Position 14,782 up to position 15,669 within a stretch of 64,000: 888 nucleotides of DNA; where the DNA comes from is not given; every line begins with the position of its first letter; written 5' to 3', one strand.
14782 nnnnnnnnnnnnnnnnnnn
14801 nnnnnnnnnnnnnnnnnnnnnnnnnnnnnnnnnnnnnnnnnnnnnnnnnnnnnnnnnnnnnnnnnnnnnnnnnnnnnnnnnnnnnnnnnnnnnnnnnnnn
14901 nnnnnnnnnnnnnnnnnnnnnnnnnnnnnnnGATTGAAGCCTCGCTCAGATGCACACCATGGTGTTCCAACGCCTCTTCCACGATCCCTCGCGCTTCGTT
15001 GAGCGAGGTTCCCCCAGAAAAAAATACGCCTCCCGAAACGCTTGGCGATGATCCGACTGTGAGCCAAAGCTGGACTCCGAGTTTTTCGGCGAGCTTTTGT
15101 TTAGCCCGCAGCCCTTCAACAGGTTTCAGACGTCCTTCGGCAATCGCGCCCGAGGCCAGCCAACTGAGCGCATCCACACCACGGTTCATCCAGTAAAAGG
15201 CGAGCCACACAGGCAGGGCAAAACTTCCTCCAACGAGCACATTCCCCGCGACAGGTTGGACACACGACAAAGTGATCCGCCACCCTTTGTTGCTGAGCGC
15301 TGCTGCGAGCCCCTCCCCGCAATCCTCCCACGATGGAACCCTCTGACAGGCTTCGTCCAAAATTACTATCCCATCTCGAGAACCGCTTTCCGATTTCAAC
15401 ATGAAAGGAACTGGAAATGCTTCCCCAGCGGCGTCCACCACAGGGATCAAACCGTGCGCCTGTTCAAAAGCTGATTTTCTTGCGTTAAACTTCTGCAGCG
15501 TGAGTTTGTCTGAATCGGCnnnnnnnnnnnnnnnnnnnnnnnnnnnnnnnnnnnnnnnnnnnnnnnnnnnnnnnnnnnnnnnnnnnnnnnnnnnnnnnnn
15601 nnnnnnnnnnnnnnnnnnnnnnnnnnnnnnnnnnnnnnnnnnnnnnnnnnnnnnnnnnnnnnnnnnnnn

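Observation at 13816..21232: Two divergent operons each carrying a paralog of a large Lon-protease-like protein, one with the catalytic Ser position lost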

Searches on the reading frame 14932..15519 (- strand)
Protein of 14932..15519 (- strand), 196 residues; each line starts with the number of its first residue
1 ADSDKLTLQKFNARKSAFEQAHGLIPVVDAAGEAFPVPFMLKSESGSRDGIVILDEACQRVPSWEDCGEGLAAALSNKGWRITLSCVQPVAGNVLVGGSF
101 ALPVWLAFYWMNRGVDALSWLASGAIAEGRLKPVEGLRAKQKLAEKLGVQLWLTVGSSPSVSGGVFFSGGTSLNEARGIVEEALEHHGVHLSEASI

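Call 36: search_solved_structures(query=A2, max_evalue=10, show_alignments=5)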
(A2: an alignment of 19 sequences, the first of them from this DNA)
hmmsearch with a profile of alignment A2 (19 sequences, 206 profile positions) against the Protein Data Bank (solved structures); distinct sequences matched with E-value up to 10: 9.
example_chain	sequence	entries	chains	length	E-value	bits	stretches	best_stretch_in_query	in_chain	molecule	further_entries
7qda_A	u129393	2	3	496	0.033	16.8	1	92-149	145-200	CalpL | SAVED domain-containing protein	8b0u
8b0r_A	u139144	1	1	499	0.034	16.8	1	92-149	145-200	SMODS-associated and fused to various effectors domain-containing protein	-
4osk_A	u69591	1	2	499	0.087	15.4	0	160-190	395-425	Hax3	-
4oss_A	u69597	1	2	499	0.12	14.9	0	160-190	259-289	Hax3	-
4gjp_A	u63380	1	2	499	0.16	14.6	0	160-190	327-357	Hax3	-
6jtq_A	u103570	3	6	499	0.17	14.4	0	160-190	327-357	TAL effector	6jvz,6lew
6jw3_A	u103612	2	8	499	0.19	14.3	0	160-190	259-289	TAL effector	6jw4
6jw0_A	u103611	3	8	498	0.28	13.8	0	160-190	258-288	TAL effector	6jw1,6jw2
6jw5_A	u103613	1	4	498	0.38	13.3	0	160-190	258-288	TAL effector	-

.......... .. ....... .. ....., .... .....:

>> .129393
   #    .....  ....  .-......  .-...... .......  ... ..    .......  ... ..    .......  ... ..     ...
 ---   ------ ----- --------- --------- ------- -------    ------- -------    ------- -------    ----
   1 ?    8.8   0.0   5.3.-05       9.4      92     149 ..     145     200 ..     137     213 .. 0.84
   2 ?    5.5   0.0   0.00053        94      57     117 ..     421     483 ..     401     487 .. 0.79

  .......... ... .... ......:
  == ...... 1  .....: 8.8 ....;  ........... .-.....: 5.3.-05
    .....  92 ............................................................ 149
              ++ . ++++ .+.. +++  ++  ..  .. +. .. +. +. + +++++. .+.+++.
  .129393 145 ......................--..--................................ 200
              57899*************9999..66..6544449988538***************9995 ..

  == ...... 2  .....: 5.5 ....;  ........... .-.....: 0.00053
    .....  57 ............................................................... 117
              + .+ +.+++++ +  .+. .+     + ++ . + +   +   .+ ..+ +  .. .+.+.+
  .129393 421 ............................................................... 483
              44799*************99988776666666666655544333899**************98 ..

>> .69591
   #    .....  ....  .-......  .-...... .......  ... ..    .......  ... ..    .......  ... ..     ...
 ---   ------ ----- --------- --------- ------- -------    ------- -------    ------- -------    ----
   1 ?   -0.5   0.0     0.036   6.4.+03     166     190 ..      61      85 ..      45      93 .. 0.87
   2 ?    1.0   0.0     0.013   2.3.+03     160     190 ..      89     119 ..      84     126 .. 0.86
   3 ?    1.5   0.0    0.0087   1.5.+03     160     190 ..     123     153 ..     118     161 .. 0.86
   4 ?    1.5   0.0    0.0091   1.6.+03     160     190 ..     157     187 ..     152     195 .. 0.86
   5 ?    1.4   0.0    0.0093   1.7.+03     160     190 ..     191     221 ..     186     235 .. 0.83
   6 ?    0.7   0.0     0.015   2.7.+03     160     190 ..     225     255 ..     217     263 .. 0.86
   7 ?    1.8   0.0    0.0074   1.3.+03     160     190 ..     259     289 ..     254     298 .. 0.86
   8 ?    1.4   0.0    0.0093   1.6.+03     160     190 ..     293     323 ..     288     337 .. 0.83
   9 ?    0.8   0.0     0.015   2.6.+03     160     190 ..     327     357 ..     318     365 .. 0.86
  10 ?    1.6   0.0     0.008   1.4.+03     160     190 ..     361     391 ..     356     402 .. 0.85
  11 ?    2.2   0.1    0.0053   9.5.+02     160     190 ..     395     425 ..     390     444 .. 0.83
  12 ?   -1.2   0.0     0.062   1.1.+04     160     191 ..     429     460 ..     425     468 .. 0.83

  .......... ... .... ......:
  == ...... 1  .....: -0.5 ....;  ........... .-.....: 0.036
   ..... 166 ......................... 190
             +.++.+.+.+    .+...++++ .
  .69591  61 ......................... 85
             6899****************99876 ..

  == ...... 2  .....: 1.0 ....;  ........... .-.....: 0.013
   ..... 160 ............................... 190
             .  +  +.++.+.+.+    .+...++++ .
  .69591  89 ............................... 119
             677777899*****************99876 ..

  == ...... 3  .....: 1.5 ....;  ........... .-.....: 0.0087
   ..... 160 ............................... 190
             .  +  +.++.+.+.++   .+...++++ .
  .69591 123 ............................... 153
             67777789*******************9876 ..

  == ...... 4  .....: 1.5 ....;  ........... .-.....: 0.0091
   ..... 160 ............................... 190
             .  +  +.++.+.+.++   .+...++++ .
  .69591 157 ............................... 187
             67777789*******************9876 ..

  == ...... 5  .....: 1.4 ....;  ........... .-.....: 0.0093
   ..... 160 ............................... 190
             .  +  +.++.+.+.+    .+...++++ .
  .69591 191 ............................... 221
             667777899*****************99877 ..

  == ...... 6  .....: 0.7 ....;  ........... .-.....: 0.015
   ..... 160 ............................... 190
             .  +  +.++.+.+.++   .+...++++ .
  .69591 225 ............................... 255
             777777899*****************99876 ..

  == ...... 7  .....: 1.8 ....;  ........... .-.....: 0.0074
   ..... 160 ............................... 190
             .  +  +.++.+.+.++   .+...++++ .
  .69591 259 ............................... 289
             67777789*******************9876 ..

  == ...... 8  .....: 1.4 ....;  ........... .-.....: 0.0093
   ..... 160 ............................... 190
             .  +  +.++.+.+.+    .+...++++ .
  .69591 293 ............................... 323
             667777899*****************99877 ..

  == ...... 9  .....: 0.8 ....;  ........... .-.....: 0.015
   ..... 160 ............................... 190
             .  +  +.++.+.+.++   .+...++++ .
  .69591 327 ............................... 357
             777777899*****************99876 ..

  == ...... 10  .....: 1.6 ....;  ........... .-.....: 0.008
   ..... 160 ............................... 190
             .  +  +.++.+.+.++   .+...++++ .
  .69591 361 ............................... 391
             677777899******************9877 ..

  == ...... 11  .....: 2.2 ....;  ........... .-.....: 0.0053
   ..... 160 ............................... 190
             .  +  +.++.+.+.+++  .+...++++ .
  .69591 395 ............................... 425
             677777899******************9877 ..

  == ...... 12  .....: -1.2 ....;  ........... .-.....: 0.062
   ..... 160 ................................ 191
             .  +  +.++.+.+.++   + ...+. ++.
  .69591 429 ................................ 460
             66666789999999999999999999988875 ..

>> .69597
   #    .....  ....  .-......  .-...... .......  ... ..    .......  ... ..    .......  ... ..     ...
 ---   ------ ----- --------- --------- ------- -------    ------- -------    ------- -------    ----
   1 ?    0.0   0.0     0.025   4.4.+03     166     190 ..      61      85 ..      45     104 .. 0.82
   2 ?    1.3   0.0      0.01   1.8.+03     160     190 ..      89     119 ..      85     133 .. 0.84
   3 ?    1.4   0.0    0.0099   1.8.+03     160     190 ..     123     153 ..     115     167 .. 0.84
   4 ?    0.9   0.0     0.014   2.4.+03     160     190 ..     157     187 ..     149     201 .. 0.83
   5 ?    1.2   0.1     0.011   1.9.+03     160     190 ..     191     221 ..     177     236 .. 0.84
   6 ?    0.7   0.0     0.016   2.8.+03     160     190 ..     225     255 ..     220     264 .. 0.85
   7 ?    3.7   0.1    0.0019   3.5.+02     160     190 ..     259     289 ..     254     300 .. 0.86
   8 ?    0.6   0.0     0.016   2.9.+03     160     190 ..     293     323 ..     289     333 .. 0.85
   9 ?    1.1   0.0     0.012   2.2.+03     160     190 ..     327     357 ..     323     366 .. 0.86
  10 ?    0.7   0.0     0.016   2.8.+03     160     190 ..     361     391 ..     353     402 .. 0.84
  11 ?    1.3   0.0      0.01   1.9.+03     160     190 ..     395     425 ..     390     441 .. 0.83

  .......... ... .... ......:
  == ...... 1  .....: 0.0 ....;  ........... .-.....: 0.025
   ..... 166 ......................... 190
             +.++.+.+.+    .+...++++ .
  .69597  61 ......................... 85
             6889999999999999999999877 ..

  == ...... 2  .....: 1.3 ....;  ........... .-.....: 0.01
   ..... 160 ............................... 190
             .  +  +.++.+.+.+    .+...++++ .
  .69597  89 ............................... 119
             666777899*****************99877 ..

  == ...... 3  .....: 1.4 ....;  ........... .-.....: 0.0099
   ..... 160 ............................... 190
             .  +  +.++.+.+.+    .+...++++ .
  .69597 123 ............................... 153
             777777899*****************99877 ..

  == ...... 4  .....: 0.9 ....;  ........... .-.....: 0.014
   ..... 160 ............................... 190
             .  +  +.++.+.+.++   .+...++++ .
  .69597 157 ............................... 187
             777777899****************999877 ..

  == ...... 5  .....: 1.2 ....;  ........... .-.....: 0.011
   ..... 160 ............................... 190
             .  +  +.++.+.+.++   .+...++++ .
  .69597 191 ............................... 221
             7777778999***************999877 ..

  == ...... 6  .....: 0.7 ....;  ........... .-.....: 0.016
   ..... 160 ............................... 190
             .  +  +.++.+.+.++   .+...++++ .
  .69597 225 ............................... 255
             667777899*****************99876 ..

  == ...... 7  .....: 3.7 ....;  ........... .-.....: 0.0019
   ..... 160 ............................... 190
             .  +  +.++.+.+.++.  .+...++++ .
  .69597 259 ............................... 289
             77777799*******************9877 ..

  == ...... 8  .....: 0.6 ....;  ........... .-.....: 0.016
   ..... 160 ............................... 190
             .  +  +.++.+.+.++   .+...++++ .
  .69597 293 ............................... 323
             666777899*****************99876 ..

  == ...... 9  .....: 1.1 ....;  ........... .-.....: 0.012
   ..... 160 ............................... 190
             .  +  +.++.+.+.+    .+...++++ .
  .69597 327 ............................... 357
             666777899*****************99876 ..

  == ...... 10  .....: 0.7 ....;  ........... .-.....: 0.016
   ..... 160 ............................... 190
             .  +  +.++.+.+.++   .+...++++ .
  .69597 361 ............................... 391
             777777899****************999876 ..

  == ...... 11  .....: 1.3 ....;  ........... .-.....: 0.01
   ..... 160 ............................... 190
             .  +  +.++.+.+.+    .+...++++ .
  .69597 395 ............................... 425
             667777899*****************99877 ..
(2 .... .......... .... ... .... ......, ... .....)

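Call 43: predict_structure(alignment_id=A2)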
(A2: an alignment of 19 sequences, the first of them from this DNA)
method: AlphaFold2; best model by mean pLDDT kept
length: 196 residues; sequences in the alignment: 19
mean_pLDDT: 81.9   pTM: 0.82
mean pLDDT of the five models: 81.9, 80.9, 74.4, 74.3, 64.4
residues with pLDDT >= 90: 54; 70-90: 116; 50-70: 19; < 50: 7
segments of 3 or more residues with pLDDT < 50: 192-196
pLDDT, mean of each block of 10 residues (from residue 1): 80 87 88 88 74 86 81 81 74 61 91 84 90 89 89 84 85 91 76 38
secondary structure, 60 per line:
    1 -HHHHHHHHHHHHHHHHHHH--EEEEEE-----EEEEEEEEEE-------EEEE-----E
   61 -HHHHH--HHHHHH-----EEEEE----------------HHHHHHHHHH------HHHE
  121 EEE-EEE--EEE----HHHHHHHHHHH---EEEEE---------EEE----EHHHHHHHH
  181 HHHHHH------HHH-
elements in order: H2-20 E23-28 E34-43 E51-54 H62-66 H69-74 E80-84 H101-110 E120-123 E125-127 E130-132 H137-147 E151-155 E165-167 H173-186

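Call 51: search_protein_representatives(alignment_id=A2)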
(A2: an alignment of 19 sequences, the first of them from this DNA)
Query: 19 sequences, 206 profile positions. Proteins with E-value up to 0.001 (for the whole library): 207; up to 1e-10: 108; up to 1e-30: 9. The best 150 are listed.
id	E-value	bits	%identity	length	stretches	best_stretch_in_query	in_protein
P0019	1.6e-85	302.1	-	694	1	2-206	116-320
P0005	1.5e-71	256.4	-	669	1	3-204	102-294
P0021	1.9e-37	145.0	-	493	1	5-205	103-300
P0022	2.3e-36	141.4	-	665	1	4-200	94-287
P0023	3.4e-36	140.9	-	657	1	10-204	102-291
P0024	1.7e-33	132.1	-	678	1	7-200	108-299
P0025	1.9e-33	131.9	-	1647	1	4-204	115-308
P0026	1.0e-32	129.6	-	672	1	8-203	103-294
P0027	9.4e-31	123.1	-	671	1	4-188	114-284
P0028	6.5e-29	117.1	-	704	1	8-200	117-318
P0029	1.4e-28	116.1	-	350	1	129-206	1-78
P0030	4.4e-27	111.2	-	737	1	6-198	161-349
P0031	1.1e-26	109.8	-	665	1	6-197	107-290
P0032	1.6e-26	109.3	-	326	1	9-192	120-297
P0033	9.6e-26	106.8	-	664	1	13-200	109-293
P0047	7.2e-22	94.1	-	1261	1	10-195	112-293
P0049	2.2e-21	92.6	-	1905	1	9-202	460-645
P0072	4.8e-18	81.6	-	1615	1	4-194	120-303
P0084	4.1e-17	78.6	-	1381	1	7-153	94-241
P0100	2.3e-14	69.6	-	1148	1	3-200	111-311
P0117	6.4e-12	61.6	-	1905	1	3-183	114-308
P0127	1.2e-10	57.5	-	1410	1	12-195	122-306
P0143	2.8e-09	53.0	-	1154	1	20-200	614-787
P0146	3.3e-09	52.8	-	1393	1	5-184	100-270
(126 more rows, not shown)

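Call 54: search_protein_families(library=pfam, proteins=[P0025, P0047, P0049, P0084, P0100, P0117], max_evalue=0.01)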
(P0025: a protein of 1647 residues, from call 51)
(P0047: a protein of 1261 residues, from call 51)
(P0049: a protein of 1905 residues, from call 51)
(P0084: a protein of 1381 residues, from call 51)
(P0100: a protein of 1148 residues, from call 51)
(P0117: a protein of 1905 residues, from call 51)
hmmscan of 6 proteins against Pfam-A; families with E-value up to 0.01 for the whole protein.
P0025 (1647 aa): 46 families (the best 25 are shown)
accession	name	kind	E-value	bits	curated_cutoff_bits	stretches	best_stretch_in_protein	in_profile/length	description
PF25173.1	Beta-prop_WDR3_1st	-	4.6e-59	199.7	154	4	1028-1218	3-184/184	WDR3 first beta-propeller domain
PF25174.1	Beta-prop_THOC3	-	1.7e-56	191.7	305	4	938-1130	10-205/272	THOC3 beta-propeller domain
PF24814.1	WD40_Prp19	-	6.5e-46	157.1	320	4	1076-1220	71-208/281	Prp19 WD40 domain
PF24817.1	WD40_WDHD1_1st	-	6.6e-43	147.4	109.9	5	936-1012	92-167/291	WDHD1 first WD40 domain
PF25175.1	Beta-prop_WDR5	-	5.5e-42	144.5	250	5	1078-1221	34-168/296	WDR5 beta-propeller domain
PF24807.1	WD40_CDC20-Fz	-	1.3e-38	133.4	200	5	950-1000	242-292/292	CDC20/Fizzy WD40 domain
PF00400.38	WD40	-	3.8e-36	122.4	27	3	963-1001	1-39/39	WD domain, G-beta repeat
PF25172.1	Beta-prop_WDR3_2nd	-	2.7e-34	119.2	140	4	1285-1523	3-209/293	WDR3 second beta-propeller domain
PF25168.1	Beta-prop_WDR36-Utp21_2nd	-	2.6e-33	116.2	84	4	1093-1221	154-272/335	WDR36/Utp21 second beta-propeller domain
PF24805.1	EIF3I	-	1.2e-31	110.5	200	3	948-1016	27-95/324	EIF3I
PF25391.1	WD40_Gbeta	-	7.5e-31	107.8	150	4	1163-1260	158-255/340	G protein beta WD-40 repeat protein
PF24796.1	WDR55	-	1.3e-26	93.8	200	3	1059-1263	58-253/296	WDR55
PF23414.1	Beta-prop_EML_2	-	1.1e-23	84.5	90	2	1374-1522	9-157/266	Echinoderm microtubule-associated protein second beta-propeller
PF24782.2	WD40_MABP1-WDR62_2nd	-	4.8e-22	78.8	290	2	950-1002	289-341/341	MABP1/WDR62 second WD40 domain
PF25460.1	Beta-prop_Aladin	-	6.5e-22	78.5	171.1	3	939-1033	119-215/340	Aladin seven-bladed propeller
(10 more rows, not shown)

P0047 (1261 aa): 12 families
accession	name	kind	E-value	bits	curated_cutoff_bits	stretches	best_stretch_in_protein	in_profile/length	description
PF24883.2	NPHP3_N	-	3.4e-15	57.1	24.8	1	323-484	4-164/164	Nephrocystin 3, N-terminal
PF13191.12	AAA_16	-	1.6e-09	38.9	32.6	1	319-452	2-143/167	AAA ATPase domain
PF25521.1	HTH_TANC1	-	7.9e-09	35.9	27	1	602-696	7-107/154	TANC1-like, winged helix-turn-helix domain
PF20703.3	nSTAND1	-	9.2e-06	26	27.1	1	310-506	7-181/379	Novel STAND NTPase 1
PF25174.1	Beta-prop_THOC3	-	0.00014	21.4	305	0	889-945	51-105/272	THOC3 beta-propeller domain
PF05729.18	NACHT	-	0.0008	19.7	26.7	1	340-486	2-131/167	NACHT domain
PF25173.1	Beta-prop_WDR3_1st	-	0.00094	19.4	154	0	865-924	8-70/184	WDR3 first beta-propeller domain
PF24814.1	WD40_Prp19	-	0.0011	18.5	320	0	868-934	159-226/281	Prp19 WD40 domain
PF13401.12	AAA_22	-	0.0029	18.3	27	1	337-400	4-64/130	AAA domain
PF25520.1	AAA_lid_TANC1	-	0.0046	17.6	29.1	1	504-569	6-75/96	TANC1-like, AAA+ ATPase lid domain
PF23586.2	Beta-prop_NWD2_C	-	0.0075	15.9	33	0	868-946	31-108/341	NWD2 C-terminal beta-propeller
PF17908.6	APAF1_C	-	0.0084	16.5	22.8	0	710-810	35-128/135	APAF-1 helical domain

P0049 (1905 aa): 4 families
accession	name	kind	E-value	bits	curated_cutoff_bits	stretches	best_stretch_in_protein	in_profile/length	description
PF24883.2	NPHP3_N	-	7.4e-11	43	24.8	1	688-808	11-140/164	Nephrocystin 3, N-terminal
PF13191.12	AAA_16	-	1e-10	42.8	32.6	1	679-814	2-154/167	AAA ATPase domain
PF05729.18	NACHT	-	1.8e-05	25.1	26.7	1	703-807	3-96/167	NACHT domain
PF13401.12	AAA_22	-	0.0059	17.4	27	0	698-800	3-92/130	AAA domain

P0084 (1381 aa): 2 families
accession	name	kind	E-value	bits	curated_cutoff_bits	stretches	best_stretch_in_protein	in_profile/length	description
PF24883.2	NPHP3_N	-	0.00078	20.1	24.8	1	321-479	29-164/164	Nephrocystin 3, N-terminal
PF13191.12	AAA_16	-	0.0053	17.7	32.6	0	294-341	2-51/167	AAA ATPase domain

P0100 (1148 aa): 42 families (the best 25 are shown)
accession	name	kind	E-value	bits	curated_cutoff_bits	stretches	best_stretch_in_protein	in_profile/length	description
PF25173.1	Beta-prop_WDR3_1st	-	3e-71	239.4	154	3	932-1110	8-184/184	WDR3 first beta-propeller domain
PF25174.1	Beta-prop_THOC3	-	5.2e-68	229.4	305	4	555-771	1-210/272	THOC3 beta-propeller domain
PF24814.1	WD40_Prp19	-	2.1e-59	201.3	320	4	540-697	33-185/281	Prp19 WD40 domain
PF00400.38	WD40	-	4.6e-57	188.5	27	7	547-584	2-39/39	WD domain, G-beta repeat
PF25175.1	Beta-prop_WDR5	-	7.2e-55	186.8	250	3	523-714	60-246/296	WDR5 beta-propeller domain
PF25172.1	Beta-prop_WDR3_2nd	-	3.5e-45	154.9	140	3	985-1111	162-289/293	WDR3 second beta-propeller domain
PF24817.1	WD40_WDHD1_1st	-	8.5e-40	137.2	109.9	4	485-686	56-261/291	WDHD1 first WD40 domain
PF24807.1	WD40_CDC20-Fz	-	8.7e-40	137.3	200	3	932-1119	28-219/292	CDC20/Fizzy WD40 domain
PF25168.1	Beta-prop_WDR36-Utp21_2nd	-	4e-38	132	84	5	796-964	133-293/335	WDR36/Utp21 second beta-propeller domain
PF25391.1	WD40_Gbeta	-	1.6e-34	119.8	150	3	977-1104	161-292/340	G protein beta WD-40 repeat protein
PF24805.1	EIF3I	-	2.3e-30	106.3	200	3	552-636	6-90/324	EIF3I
PF23414.1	Beta-prop_EML_2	-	1.2e-29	104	90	3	1007-1121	7-121/266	Echinoderm microtubule-associated protein second beta-propeller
PF24796.1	WDR55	-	3.6e-29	102.2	200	3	971-1115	22-171/296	WDR55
PF23393.2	Beta-prop_WDR90_POC16_2nd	-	1.3e-27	97.2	60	3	1009-1112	5-109/291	WDR90/POC16, second beta-propeller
PF24105.1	Beta-prop_CAF1B_HIR1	-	1.3e-27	97.2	80.5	2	552-636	126-210/383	CAF1B/HIR1 beta-propeller domain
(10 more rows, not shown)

P0117 (1905 aa): 4 families
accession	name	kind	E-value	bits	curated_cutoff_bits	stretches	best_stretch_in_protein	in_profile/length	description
PF24883.2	NPHP3_N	-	2.7e-09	37.9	24.8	1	420-537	16-138/164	Nephrocystin 3, N-terminal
PF13191.12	AAA_16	-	1.9e-08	35.4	32.6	1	405-538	1-147/167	AAA ATPase domain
PF05729.18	NACHT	-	0.00038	20.8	26.7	1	428-598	2-165/167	NACHT domain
PF13401.12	AAA_22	-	0.0078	17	27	0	428-534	7-95/130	AAA domain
